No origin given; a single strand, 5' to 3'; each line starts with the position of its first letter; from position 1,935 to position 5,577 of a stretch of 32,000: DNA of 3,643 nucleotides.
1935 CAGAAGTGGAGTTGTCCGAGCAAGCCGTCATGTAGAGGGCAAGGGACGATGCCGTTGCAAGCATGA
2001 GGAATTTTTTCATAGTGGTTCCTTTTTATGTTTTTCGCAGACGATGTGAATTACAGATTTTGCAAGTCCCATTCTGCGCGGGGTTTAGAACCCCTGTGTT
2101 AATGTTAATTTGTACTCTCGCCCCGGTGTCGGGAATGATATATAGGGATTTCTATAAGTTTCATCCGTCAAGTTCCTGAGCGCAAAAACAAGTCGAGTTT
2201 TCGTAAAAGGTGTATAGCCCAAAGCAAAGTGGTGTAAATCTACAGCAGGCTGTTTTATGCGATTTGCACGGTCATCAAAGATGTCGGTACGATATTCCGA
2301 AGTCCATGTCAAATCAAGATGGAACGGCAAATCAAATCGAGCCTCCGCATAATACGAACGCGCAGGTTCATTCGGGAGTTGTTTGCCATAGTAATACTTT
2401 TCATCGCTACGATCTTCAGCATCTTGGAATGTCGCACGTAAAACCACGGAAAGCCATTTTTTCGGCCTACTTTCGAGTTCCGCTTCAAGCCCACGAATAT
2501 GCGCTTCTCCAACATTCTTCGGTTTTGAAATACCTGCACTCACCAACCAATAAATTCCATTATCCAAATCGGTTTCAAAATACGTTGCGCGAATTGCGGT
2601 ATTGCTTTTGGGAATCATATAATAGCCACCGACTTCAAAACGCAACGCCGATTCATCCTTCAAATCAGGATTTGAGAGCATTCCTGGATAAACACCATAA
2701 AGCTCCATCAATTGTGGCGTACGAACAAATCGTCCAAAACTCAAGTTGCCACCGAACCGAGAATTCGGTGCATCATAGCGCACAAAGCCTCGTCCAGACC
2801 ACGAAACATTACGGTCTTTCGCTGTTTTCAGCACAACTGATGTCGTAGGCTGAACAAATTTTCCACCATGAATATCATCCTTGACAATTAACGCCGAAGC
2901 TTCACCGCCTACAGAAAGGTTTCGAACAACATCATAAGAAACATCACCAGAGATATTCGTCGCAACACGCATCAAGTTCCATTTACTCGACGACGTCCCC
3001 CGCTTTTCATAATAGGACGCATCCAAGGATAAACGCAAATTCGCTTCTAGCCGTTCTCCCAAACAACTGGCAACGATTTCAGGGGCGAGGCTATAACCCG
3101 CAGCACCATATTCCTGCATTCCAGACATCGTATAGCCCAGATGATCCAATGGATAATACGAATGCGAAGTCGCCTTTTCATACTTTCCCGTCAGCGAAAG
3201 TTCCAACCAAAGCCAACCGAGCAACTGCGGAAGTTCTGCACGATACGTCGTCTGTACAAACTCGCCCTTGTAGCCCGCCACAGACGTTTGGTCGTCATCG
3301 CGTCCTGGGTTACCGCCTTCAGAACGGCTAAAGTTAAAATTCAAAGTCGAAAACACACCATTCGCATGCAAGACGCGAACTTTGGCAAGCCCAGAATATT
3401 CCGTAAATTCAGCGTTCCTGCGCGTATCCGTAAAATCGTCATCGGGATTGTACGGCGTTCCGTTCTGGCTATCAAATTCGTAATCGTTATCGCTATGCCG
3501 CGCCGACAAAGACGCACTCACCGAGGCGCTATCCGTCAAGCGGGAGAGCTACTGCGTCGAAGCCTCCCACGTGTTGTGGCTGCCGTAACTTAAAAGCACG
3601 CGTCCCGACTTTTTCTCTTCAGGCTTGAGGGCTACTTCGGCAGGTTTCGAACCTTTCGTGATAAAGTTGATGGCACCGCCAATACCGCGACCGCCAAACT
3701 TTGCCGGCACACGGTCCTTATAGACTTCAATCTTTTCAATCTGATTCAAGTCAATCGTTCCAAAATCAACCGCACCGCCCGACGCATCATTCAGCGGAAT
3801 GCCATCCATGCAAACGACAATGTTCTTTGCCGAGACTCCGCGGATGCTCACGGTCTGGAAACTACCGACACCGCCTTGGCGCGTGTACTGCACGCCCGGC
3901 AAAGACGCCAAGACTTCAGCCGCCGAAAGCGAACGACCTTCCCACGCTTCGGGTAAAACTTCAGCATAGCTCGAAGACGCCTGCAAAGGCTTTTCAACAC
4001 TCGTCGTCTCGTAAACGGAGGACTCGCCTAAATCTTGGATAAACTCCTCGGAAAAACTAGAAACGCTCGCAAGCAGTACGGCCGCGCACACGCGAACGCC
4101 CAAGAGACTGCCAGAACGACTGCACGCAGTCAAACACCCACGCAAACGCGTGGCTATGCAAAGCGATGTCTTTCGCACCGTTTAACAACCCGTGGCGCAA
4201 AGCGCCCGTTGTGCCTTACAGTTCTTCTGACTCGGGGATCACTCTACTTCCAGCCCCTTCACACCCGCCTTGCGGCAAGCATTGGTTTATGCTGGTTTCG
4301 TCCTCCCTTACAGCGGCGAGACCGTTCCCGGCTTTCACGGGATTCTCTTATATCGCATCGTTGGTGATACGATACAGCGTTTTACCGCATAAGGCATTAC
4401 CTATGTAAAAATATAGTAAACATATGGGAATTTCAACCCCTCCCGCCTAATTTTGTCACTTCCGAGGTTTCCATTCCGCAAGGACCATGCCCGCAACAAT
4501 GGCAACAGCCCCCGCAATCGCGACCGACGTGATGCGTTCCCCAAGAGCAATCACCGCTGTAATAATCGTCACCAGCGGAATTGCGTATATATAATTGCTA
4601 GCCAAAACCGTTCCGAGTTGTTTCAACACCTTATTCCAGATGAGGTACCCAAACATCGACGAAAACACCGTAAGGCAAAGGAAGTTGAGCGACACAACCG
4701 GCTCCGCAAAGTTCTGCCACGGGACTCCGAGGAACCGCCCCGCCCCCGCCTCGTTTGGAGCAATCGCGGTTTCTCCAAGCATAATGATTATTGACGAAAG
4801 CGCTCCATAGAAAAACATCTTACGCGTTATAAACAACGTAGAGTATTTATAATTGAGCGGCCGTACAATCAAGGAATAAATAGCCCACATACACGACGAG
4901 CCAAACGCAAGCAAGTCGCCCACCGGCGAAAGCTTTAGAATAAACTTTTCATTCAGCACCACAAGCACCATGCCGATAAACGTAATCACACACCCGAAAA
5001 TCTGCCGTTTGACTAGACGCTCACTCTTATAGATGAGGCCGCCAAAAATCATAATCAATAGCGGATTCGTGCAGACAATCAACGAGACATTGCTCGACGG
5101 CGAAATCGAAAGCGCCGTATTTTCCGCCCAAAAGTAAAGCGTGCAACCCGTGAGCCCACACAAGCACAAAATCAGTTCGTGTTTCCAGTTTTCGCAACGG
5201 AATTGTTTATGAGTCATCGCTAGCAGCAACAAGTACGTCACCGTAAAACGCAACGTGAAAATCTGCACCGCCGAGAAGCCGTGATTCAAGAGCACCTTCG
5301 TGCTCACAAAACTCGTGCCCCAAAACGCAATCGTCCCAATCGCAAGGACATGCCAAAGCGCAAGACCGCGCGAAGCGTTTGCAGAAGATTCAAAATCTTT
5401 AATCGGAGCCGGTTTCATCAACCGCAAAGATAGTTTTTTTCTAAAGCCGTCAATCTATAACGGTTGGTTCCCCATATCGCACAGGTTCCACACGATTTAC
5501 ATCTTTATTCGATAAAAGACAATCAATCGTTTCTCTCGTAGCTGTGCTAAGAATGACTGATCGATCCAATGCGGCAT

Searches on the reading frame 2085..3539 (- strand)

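Call 96: search_protein_families(library=pfam, proteins=[window:2085-3539:-], max_evalue=0.00001)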
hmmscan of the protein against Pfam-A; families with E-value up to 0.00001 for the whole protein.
window:2085-3539:- (484 aa): 1 family
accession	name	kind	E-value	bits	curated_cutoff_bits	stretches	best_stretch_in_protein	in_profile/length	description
PF14905.12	OMP_b-brl_3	-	2.8e-06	27.1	27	0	290-418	210-336/408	Outer membrane protein beta-barrel family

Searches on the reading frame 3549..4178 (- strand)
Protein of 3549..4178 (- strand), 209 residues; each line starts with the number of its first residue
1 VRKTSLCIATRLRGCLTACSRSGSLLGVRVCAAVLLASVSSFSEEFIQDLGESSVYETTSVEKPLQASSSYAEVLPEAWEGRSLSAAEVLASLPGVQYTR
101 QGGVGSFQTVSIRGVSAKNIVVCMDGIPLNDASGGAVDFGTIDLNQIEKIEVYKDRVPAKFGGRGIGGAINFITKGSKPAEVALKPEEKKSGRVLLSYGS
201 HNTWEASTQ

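Call 96: search_protein_families(library=pfam, proteins=[window:3549-4178:-], max_evalue=0.00001)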
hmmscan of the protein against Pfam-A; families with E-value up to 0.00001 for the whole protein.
window:3549-4178:- (209 aa): 1 family
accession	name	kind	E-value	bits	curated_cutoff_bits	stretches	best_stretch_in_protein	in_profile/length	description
PF07715.20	Plug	-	9.6e-20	71.5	23.9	1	83-169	22-107/107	TonB-dependent Receptor Plug Domain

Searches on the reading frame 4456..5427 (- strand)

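Call 96: search_protein_families(library=pfam, proteins=[window:4456-5427:-], max_evalue=0.00001)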
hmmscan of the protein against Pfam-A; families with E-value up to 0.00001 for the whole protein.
window:4456-5427:- (323 aa): 1 family
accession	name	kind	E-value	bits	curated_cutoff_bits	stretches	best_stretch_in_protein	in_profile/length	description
PF00892.27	EamA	-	3e-34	118.6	28.2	2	24-157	2-134/135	EamA-like transporter family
